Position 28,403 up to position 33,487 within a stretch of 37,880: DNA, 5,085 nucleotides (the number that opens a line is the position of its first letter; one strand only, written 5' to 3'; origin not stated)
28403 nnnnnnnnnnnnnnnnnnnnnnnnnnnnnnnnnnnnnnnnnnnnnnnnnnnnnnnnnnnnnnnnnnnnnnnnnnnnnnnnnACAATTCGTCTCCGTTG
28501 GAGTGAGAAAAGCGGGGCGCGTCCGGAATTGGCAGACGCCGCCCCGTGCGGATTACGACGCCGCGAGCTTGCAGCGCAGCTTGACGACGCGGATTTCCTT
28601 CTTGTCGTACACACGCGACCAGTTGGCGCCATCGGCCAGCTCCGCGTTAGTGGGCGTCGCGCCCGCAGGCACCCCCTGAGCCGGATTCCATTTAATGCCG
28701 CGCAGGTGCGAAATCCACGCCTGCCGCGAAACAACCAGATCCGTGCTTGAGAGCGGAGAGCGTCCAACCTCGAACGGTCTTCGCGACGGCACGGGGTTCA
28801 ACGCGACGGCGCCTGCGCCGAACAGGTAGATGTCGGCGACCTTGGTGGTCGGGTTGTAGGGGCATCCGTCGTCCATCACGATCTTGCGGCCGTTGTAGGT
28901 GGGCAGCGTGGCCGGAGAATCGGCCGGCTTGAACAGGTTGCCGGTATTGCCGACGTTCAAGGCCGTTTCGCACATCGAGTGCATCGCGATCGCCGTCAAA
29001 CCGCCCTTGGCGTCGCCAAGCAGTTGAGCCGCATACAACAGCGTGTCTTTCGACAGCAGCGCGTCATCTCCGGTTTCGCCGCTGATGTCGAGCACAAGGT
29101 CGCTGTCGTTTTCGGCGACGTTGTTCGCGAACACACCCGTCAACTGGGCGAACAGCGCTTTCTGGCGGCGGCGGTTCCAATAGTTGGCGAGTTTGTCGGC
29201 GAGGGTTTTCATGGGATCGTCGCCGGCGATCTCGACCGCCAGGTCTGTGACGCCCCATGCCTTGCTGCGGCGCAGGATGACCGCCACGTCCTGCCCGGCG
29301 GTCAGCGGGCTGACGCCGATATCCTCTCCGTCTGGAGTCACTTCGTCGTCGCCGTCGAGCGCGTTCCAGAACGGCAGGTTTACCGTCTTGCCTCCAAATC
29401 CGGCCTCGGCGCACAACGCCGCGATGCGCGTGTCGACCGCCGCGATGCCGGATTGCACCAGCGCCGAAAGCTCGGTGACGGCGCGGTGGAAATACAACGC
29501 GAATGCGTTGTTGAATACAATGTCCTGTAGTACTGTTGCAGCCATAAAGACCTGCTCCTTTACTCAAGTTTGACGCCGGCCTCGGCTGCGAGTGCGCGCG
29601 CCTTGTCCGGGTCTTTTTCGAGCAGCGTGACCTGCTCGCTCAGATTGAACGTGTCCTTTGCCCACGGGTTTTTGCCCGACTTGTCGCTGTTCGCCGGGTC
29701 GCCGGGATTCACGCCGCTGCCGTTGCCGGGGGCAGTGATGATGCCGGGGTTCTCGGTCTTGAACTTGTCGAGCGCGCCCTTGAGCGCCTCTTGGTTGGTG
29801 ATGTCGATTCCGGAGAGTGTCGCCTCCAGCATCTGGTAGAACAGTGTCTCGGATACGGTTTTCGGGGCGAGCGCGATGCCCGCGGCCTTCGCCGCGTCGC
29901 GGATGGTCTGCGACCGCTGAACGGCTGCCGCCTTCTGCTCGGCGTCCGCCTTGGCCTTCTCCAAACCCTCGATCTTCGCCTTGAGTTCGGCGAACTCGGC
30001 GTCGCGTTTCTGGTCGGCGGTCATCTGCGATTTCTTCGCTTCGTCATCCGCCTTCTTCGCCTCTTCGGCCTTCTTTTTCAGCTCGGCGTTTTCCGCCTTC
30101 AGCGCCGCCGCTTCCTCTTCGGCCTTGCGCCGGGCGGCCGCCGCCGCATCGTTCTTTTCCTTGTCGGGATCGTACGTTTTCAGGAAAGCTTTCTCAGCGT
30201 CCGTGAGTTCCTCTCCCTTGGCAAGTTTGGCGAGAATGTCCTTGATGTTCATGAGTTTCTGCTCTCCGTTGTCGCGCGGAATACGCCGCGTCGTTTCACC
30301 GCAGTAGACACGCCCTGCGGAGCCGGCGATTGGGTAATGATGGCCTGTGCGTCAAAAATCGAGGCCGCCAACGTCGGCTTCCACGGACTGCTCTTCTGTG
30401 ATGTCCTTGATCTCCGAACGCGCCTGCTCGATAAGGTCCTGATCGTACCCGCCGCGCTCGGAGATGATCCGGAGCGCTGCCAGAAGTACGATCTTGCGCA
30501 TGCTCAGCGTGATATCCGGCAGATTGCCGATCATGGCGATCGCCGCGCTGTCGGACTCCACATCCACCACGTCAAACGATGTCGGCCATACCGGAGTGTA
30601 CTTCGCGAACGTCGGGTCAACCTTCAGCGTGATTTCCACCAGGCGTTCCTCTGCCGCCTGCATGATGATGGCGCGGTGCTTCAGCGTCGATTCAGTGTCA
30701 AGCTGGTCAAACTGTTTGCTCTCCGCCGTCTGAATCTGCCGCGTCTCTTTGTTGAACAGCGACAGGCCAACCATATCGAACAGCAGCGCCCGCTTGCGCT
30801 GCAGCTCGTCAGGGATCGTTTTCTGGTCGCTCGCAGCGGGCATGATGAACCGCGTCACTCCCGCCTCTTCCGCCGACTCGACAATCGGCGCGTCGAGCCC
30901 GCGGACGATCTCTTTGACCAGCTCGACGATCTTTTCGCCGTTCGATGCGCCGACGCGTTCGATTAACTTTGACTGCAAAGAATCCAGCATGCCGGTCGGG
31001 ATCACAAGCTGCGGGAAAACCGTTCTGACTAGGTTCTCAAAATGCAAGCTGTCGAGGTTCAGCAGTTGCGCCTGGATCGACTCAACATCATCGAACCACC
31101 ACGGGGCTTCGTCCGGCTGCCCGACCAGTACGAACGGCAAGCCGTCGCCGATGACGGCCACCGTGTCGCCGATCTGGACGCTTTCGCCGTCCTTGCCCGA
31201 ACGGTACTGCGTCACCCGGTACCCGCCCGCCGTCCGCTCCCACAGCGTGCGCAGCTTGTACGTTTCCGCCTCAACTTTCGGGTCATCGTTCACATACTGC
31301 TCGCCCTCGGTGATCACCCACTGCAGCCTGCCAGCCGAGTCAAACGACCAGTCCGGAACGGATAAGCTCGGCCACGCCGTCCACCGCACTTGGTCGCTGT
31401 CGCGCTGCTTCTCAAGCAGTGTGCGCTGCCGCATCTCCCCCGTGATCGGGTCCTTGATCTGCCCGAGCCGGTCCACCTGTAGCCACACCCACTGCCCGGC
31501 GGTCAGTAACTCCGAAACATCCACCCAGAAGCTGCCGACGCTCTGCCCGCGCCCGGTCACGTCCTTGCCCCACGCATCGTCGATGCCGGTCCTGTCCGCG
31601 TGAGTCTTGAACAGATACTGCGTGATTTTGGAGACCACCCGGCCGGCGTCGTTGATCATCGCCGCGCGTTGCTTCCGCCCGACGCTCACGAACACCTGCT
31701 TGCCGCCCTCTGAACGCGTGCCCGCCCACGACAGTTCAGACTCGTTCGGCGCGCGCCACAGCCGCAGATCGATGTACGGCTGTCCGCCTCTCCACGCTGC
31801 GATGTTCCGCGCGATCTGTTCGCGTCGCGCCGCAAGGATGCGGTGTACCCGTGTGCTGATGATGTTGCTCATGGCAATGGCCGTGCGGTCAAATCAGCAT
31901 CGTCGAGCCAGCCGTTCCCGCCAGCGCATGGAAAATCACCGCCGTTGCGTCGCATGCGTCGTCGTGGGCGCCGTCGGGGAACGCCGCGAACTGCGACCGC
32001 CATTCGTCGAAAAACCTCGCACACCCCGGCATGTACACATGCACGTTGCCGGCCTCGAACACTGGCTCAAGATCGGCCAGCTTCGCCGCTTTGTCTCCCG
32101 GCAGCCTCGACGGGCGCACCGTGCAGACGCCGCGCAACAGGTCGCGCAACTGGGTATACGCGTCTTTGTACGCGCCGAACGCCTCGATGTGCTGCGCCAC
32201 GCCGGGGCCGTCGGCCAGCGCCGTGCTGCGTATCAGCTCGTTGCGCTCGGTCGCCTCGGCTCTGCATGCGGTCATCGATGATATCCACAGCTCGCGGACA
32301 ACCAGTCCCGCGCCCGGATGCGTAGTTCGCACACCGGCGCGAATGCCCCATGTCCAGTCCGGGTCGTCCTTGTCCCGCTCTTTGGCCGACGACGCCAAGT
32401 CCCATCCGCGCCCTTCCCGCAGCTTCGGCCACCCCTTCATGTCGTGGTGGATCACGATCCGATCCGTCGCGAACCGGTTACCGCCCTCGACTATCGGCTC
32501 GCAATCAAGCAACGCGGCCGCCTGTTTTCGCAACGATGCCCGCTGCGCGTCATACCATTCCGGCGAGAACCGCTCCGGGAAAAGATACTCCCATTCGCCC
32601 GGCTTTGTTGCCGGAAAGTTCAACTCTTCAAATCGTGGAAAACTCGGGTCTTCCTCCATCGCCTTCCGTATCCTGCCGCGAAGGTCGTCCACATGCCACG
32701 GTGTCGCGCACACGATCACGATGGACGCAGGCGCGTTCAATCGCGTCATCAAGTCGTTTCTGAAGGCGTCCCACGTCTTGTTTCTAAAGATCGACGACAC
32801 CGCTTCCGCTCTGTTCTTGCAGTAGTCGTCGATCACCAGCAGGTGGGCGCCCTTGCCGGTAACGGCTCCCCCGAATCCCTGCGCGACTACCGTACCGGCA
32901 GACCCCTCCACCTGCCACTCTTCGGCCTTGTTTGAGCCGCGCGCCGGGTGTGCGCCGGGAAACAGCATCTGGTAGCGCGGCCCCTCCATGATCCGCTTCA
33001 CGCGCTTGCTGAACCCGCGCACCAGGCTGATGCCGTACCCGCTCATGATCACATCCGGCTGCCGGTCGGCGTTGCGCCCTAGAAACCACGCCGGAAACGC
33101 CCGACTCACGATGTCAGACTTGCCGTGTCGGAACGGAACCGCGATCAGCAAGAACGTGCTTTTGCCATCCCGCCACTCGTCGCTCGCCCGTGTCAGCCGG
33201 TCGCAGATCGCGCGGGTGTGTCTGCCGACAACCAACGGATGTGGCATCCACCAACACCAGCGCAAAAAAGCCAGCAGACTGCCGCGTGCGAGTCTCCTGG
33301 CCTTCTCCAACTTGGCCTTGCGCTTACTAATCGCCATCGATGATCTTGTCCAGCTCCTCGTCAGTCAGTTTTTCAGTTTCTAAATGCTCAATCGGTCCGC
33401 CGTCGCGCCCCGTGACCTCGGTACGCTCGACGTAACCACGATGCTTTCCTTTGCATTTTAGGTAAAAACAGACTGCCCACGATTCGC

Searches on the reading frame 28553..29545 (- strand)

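Call 10: search_protein_families(library=pfam, proteins=[window:28553-29545:-], max_evalue=0.01)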
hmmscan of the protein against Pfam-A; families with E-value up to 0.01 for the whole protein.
window:28553-29545:- (330 aa): 2 families
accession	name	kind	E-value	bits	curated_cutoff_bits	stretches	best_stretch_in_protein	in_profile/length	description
PF20036.5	Gp13-like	-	2.3e-08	34.2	26.4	1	145-314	135-304/313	Major capsid protein 13-like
PF25209.1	Phage_capsid_4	-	0.0012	19.6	27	1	57-233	40-198/262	Phage capsid protein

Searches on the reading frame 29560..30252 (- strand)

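Call 10: search_protein_families(library=pfam, proteins=[window:29560-30252:-], max_evalue=0.01)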
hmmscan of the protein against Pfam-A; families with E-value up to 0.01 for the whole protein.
window:29560-30252:- (230 aa): 1 family
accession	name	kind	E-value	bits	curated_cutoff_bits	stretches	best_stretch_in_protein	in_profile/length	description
PF06810.17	Phage_scaffold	-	4.2e-05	24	35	1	21-186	18-166/170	Phage capsid assembly scaffolding protein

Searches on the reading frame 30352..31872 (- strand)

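Call 10: search_protein_families(library=pfam, proteins=[window:30352-31872:-], max_evalue=0.01)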
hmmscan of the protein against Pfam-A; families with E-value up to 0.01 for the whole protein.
window:30352-31872:- (506 aa): 0 families

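Call 84: search_protein_families(library=phrogs, proteins=[window:30352-31872:-], max_evalue=0.01)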
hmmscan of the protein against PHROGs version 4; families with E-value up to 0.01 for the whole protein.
window:30352-31872:- (506 aa): 2 families
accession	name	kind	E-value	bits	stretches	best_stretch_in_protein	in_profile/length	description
phrog_145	-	head and packaging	3.9e-19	69.7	1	66-473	59-452/493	portal protein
phrog_12458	-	unknown function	0.0013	19.1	1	66-214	76-225/265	-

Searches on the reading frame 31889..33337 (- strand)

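Call 10: search_protein_families(library=pfam, proteins=[window:31889-33337:-], max_evalue=0.01)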
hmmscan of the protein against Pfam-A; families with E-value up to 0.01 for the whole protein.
window:31889-33337:- (482 aa): 2 families
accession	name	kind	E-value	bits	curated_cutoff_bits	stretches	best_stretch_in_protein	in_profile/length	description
PF03237.21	Terminase_6N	-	1.1e-05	25.6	22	1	67-294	4-213/215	Terminase large subunit, T4likevirus-type, N-terminal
PF17289.8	Terminase_6C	-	0.00016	22.2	22.6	1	383-470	59-153/155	Terminase RNaseH-like domain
